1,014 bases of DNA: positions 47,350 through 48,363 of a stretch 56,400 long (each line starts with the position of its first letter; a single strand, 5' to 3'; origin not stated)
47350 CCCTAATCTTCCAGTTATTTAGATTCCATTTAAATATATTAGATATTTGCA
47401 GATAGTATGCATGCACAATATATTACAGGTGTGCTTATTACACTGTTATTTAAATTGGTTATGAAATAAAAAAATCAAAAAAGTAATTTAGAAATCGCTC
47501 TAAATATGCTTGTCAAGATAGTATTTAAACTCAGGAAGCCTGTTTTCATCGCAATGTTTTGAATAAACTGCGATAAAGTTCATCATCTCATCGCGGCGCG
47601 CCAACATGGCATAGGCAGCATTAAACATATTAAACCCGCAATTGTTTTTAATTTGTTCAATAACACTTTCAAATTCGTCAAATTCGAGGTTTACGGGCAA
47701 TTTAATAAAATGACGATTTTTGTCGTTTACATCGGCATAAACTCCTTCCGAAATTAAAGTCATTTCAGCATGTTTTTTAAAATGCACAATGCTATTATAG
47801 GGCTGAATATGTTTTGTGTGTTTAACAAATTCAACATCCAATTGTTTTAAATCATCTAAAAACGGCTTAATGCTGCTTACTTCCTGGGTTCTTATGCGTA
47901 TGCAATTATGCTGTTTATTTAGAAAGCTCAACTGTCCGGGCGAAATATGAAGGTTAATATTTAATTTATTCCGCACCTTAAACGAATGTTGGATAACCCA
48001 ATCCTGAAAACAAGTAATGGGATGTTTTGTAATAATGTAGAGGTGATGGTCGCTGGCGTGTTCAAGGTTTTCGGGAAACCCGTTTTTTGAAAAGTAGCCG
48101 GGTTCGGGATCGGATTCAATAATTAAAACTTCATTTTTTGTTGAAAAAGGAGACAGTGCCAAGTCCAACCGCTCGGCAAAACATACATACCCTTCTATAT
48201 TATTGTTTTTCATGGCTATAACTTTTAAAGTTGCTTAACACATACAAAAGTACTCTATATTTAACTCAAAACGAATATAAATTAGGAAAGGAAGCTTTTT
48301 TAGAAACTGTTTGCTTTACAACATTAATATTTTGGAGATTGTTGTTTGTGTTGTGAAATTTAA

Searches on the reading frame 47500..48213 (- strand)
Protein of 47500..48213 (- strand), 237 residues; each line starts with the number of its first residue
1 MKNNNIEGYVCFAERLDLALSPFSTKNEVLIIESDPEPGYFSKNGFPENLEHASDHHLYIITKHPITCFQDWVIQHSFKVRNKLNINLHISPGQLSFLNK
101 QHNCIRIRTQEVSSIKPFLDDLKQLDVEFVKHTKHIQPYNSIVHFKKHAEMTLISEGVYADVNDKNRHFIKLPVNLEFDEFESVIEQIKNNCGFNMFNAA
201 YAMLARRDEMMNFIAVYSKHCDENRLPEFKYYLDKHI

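Call 3: search_protein_families(library=pfam, proteins=[window:47500-48213:-], max_evalue=0.1)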
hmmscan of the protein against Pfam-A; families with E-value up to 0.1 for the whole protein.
window:47500-48213:- (237 aa): 1 family
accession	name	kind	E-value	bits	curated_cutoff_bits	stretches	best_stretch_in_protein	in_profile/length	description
PF03705.20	CheR_N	-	0.047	13.9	27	0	179-207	1-29/53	CheR methyltransferase, all-alpha domain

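Call 4: search_protein_families(library=ncbifam, proteins=[window:47500-48213:-], max_evalue=0.1)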
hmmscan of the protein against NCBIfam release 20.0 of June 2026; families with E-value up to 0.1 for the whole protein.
window:47500-48213:- (237 aa): 0 families

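Call 49: find_homologous_proteins(query=window:47500-48213:-, max_evalue=0.001)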
Query window:47500-48213:- (237 aa): 21 proteins with E <= 0.001 among 117 candidates.
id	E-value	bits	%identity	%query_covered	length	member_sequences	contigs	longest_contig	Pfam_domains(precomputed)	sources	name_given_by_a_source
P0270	6.9e-155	532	97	100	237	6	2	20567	-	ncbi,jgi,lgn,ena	-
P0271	4.1e-137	473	83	99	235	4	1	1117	-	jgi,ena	-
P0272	3.5e-134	464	82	99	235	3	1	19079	-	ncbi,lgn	-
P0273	5.2e-134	463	82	100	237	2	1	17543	-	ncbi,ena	-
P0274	7.6e-130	450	80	100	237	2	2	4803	-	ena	-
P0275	2.7e-127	441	78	98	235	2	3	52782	-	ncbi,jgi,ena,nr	ncbi:MAG: hypothetical protein DRJ09_01235 [Bacteroidetes bacterium]|nr:MAG: hypothetical protein DR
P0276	3.6e-127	441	76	99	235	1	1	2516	-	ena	-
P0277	2.7e-124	431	78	100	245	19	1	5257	-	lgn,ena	-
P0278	5.9e-124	430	75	100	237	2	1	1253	-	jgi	-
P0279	2.7e-118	412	73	100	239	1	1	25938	-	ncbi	-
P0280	6.3e-118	411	73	100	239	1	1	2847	-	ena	-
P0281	9.5e-112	390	78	89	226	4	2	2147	-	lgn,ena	-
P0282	3.7e-109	382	69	100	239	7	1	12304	-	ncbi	-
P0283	1.0e-108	381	69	97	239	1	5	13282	-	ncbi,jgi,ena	jgi:hypothetical protein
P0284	3.9e-107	375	67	97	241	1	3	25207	-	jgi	jgi:hypothetical protein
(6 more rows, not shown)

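Call 59: predict_structure(alignment_id=A4)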
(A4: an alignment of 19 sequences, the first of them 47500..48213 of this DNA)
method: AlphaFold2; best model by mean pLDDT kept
length: 237 residues; sequences in the alignment: 19
mean_pLDDT: 85.5   pTM: 0.84
mean pLDDT of the five models: 85.5, 84.3, 84.1, 83.9, 82.3
residues with pLDDT >= 90: 137; 70-90: 65; 50-70: 18; < 50: 17
segments of 3 or more residues with pLDDT < 50: 37-49
pLDDT, mean of each block of 10 residues (from residue 1): 80 90 91 67 44 71 95 94 89 94 92 91 95 90 94 94 91 92 84 71 94 84 80 86
secondary structure, 60 per line:
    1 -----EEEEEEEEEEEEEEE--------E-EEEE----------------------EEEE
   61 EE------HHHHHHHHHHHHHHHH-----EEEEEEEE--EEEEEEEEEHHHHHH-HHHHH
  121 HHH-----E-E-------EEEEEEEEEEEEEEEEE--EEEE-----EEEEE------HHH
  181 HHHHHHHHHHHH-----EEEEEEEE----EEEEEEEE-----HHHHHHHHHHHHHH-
elements in order: E6-20 E31-34 E57-62 H69-84 E90-97 E100-108 H109-114 H116-123 E139-155 E158-161 E167-171 H178-192 E198-205 E210-217 H223-236

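Call 61: fold_search(model_id=the predicted structure, library=pdb)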
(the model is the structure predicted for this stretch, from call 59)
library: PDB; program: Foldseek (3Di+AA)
matches with E <= 10: 703; with E <= 0.001: 0
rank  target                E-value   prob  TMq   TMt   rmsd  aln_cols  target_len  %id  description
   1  9uaj_C                3.4e-02  0.35  0.19  0.23  13.9       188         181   11  Ovorubin from the golden apple snail (Pomacea canaliculata) (released 2025-12-31)
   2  8y1j_B                5.0e-02  0.51  0.21  0.11  15.6       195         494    7  Structure of the pyridoxal 5'-phosphate-dependent (PLP) threonine deaminase ilvA1 from Pseudomonas aeruginosa PAO1 (released 2024-05-22)
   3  3mcs_B                6.6e-02  0.33  0.21  0.22  13.6       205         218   12  Crystal structure of Putative monooxygenase (FN1347) from FUSOBACTERIUM NUCLEATUM SUBSP. NUCLEATUM ATCC 25586 at 2.55  (released 2010-05-19)
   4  2dt9_A                6.9e-02  0.69  0.27  0.36   8.4       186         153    9  Crystal structure of the regulatory subunit of aspartate kinase from Thermus flavus (released 2007-07-17)
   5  9uaj_E                8.6e-02  0.23  0.19  0.22  13.9       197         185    8  Ovorubin from the golden apple snail (Pomacea canaliculata) (released 2025-12-31)
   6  5yei_F                9.1e-02  0.63  0.27  0.35   8.4       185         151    8  Mechanistic insight into the regulation of Pseudomonas aeruginosa aspartate kinase (released 2018-08-29)
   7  3f44                  9.6e-02  0.30  0.21  0.23  12.8       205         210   11  Crystal structure of putative monooxygenase (YP_193413.1) from Lactobacillus acidophilus NCFM at 1.55 A resolution (released 2008-11-18)
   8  2zho_F                1.3e-01  0.57  0.26  0.36   9.0       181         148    6  Crystal structure of the regulatory subunit of aspartate kinase from Thermus thermophilus (ligand free form) (released 2009-02-17)
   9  3aaw_C                1.3e-01  0.51  0.27  0.19   9.0       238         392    8  Crystal structure of aspartate kinase from Corynebacterium glutamicum in complex with lysine and threonine (released 2010-06-23)
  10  4go5                  1.4e-01  0.60  0.27  0.33   7.9       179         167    9  The regulatory subunit of aspartate kinase from Mycobacterium tuberculosis (released 2012-09-05)
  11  2zho_C                1.4e-01  0.47  0.26  0.33   8.6       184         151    8  Crystal structure of the regulatory subunit of aspartate kinase from Thermus thermophilus (ligand free form) (released 2009-02-17)
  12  1t0t_V                1.4e-01  0.18  0.21  0.21  16.6       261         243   10  Crystallographic structure of a putative chlorite dismutase (released 2004-08-24)
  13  8epu                  1.6e-01  0.23  0.13  0.19  14.3       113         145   10  1.6 A crystal structure of the lipocalin dog allergen Can f 1 with the C118S mutation (released 2023-04-05)
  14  5t2k_C                1.6e-01  0.16  0.20  0.20  17.2       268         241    8  Geobacillus stearothermophilus HemQ with Manganese-Coproporphyrin III (released 2017-01-18)
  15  9lwf_V                1.6e-01  0.08  0.18  0.16  20.6       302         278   10  Cryo-EM structure of dual sensor bound GATOR2 complex (released 2025-08-13)
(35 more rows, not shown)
